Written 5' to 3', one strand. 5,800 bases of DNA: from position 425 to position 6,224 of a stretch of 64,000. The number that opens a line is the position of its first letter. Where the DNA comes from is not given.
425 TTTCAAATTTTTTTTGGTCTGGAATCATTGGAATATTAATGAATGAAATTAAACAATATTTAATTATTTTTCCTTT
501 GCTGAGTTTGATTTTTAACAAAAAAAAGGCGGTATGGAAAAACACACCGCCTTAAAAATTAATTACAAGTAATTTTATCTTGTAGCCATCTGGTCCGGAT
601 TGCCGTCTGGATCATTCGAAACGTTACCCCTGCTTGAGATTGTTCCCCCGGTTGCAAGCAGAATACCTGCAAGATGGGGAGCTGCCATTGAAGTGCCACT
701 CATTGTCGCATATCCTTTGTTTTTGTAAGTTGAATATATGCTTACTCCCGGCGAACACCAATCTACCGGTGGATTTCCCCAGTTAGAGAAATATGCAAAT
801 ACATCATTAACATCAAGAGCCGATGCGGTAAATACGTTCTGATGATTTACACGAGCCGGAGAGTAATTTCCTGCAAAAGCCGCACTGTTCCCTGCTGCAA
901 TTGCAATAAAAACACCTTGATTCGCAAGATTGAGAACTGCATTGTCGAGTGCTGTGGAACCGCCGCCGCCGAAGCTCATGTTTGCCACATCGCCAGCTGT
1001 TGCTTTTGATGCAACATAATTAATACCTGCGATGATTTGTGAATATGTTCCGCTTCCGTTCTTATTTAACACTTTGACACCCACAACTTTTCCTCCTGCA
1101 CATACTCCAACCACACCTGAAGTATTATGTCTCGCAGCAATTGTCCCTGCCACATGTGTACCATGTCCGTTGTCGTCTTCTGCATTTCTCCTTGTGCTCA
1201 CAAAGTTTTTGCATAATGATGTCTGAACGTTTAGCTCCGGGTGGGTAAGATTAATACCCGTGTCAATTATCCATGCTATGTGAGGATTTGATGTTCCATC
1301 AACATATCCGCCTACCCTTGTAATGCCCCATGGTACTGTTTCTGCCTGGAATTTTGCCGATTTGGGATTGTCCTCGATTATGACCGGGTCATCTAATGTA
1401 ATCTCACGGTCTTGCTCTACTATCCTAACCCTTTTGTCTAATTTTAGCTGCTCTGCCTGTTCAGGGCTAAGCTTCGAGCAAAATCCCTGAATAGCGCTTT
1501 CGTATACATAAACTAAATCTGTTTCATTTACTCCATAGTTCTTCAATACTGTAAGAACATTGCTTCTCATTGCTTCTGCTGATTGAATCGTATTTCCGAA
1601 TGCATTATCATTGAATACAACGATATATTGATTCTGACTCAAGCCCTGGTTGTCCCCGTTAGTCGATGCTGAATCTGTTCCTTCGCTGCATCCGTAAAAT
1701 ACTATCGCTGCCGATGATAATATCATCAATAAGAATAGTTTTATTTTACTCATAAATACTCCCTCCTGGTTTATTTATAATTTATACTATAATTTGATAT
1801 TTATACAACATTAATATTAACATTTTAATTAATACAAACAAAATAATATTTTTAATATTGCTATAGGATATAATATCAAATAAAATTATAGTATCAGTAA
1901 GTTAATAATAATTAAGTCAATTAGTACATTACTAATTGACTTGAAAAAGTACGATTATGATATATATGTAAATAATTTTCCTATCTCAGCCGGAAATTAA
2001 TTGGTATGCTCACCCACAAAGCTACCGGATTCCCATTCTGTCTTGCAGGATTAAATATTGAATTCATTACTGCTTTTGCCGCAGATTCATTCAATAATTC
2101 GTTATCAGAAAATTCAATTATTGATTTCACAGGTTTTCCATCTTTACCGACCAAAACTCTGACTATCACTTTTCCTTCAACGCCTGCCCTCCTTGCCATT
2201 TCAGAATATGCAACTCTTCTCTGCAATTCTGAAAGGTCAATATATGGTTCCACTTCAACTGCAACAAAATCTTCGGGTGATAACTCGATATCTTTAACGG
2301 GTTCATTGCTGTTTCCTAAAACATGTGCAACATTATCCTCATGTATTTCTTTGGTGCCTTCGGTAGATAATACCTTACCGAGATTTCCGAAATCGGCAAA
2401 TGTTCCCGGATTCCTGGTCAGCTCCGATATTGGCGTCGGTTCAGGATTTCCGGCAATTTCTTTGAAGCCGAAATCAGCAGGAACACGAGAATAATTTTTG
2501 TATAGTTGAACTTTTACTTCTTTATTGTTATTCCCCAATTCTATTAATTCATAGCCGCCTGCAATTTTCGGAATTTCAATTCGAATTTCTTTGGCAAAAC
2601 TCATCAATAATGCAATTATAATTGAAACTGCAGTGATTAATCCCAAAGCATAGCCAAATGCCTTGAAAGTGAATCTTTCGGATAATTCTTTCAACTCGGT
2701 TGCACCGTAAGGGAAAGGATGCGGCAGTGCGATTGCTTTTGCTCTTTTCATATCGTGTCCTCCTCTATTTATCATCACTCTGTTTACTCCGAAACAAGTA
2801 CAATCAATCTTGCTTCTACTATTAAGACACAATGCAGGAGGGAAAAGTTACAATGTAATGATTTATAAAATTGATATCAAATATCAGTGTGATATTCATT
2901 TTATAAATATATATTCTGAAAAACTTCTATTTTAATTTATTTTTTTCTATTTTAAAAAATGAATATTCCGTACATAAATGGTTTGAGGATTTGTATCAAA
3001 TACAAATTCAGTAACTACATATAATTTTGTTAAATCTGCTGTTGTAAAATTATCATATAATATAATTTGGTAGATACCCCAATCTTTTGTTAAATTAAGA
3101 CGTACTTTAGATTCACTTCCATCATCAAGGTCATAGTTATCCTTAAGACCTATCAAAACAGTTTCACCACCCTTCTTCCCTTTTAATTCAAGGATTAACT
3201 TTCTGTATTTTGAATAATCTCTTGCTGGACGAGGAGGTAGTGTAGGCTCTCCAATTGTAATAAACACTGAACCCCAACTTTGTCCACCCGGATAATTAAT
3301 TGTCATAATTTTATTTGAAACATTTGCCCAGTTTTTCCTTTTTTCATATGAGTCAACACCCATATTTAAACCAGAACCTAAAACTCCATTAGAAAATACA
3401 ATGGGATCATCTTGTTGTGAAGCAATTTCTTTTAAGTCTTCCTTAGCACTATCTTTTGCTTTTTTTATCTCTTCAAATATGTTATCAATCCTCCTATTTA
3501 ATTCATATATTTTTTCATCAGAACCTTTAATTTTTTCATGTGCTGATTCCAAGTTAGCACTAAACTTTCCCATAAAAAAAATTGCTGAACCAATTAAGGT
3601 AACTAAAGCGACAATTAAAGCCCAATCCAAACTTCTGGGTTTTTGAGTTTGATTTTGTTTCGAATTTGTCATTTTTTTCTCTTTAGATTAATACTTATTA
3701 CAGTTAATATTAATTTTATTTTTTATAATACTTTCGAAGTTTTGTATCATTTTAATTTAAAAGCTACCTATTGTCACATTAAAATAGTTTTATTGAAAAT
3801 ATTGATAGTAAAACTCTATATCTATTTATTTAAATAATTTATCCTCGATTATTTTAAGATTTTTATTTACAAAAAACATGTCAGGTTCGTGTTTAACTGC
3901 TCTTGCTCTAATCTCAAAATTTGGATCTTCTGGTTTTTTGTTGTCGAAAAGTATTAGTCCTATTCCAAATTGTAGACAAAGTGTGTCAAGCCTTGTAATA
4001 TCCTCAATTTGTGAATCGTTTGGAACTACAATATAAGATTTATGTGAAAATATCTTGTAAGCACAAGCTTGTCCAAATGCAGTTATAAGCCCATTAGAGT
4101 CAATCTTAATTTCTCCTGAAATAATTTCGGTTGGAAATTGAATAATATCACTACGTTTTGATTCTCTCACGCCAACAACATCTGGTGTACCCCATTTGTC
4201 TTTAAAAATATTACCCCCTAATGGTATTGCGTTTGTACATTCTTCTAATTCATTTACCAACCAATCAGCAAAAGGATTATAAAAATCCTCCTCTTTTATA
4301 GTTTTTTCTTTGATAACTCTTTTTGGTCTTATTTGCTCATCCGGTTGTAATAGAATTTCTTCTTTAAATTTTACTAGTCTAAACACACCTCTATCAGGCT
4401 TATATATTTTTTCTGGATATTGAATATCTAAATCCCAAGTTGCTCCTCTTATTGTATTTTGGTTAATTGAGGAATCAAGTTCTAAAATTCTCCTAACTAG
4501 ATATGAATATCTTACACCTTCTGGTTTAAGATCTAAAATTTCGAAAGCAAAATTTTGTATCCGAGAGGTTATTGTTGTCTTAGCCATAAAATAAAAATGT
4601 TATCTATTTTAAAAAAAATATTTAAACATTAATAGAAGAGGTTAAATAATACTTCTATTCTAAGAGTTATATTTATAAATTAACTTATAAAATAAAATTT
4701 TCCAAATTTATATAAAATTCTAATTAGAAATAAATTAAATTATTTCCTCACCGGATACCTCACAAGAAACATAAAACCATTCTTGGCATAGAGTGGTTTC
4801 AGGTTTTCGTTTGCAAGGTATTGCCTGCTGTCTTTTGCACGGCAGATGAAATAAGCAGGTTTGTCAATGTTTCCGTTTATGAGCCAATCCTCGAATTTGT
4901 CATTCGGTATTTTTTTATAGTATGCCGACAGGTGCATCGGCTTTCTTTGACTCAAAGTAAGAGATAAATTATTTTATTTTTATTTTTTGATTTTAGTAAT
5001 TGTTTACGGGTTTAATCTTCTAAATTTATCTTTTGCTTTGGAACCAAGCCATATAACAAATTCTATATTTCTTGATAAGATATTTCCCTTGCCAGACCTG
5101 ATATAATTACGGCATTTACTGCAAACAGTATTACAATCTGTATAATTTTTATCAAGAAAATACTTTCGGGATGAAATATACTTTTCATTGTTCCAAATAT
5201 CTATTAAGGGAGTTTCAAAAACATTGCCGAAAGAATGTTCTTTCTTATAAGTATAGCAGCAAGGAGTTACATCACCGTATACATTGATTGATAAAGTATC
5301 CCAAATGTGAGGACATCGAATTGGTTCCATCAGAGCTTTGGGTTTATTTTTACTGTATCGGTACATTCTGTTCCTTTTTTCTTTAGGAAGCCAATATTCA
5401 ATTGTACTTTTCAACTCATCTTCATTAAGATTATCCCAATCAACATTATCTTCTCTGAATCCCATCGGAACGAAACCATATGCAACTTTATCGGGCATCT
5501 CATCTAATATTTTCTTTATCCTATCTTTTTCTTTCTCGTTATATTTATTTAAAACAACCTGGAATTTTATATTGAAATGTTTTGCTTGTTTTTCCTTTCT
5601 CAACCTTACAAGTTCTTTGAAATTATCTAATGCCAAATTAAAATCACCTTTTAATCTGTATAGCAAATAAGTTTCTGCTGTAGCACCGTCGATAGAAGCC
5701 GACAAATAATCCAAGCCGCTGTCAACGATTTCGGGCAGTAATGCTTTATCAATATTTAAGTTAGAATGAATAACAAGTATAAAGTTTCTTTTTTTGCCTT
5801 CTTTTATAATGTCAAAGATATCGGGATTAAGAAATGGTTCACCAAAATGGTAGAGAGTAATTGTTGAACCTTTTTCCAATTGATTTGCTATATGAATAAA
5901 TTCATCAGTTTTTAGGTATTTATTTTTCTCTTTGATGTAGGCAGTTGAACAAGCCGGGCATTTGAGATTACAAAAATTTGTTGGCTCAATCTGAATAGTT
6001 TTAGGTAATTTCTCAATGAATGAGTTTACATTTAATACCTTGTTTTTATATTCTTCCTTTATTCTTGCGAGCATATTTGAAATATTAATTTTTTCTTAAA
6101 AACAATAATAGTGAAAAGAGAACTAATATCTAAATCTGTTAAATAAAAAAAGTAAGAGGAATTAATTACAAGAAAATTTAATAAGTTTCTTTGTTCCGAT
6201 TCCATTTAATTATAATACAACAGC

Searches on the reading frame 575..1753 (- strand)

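Call 9: search_protein_families(library=pfam, proteins=[window:575-1753:-], max_evalue=0.001)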
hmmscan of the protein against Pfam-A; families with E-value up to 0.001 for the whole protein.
window:575-1753:- (392 aa): 2 families
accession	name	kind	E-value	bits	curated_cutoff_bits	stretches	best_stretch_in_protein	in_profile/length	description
PF00082.27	Peptidase_S8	-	4.6e-35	121.8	21.8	1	162-365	8-250/288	Subtilase family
PF05922.21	Inhibitor_I9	-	1.2e-10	42.4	21.2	1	42-120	1-81/82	Peptidase inhibitor I9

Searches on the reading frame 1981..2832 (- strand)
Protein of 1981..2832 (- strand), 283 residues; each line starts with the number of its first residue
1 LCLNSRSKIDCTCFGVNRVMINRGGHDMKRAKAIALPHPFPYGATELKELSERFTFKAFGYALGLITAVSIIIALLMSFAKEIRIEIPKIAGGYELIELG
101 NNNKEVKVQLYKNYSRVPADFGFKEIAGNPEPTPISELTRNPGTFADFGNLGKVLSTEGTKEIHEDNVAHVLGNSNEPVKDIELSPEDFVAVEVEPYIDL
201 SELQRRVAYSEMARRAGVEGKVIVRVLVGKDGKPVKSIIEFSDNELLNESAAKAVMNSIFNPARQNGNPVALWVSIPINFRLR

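Call 9: search_protein_families(library=pfam, proteins=[window:1981-2832:-], max_evalue=0.001)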
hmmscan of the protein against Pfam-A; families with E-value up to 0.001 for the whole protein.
window:1981-2832:- (283 aa): 1 family
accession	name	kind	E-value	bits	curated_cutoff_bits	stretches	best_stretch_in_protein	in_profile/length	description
PF03544.19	TonB_C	-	1.2e-17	64.5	24.6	1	207-282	3-79/79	Gram-negative bacterial TonB protein C-terminal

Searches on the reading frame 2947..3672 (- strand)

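Call 72: search_protein_families(library=pfam, proteins=[window:2947-3672:-], max_evalue=0.01)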
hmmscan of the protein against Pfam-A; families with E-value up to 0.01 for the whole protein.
window:2947-3672:- (241 aa): 1 family
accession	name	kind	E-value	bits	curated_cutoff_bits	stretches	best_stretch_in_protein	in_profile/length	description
PF21582.3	CBM30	-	0.0035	17.7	27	1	152-196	71-122/170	Carbohydrate binding domain 30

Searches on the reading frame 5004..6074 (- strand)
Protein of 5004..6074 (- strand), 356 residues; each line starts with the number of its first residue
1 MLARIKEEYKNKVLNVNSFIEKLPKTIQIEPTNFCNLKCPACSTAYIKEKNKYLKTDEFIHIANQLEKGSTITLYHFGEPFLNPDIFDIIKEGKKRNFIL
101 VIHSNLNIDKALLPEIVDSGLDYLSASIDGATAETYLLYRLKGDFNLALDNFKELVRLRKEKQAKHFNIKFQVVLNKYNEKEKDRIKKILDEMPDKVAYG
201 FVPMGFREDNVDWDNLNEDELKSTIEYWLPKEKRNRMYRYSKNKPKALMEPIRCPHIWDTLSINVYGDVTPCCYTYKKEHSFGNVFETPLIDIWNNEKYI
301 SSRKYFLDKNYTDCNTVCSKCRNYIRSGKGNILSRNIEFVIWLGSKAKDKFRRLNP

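Call 9: search_protein_families(library=pfam, proteins=[window:5004-6074:-], max_evalue=0.001)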
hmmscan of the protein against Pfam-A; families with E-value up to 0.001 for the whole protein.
window:5004-6074:- (356 aa): 2 families
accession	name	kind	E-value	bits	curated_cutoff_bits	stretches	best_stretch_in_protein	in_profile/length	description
PF13186.11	SPASM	-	3e-15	56.7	21.5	1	254-321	1-66/67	Iron-sulfur cluster-binding domain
PF04055.27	Radical_SAM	-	4.9e-15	56.5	29.5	1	29-182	1-158/166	Radical SAM superfamily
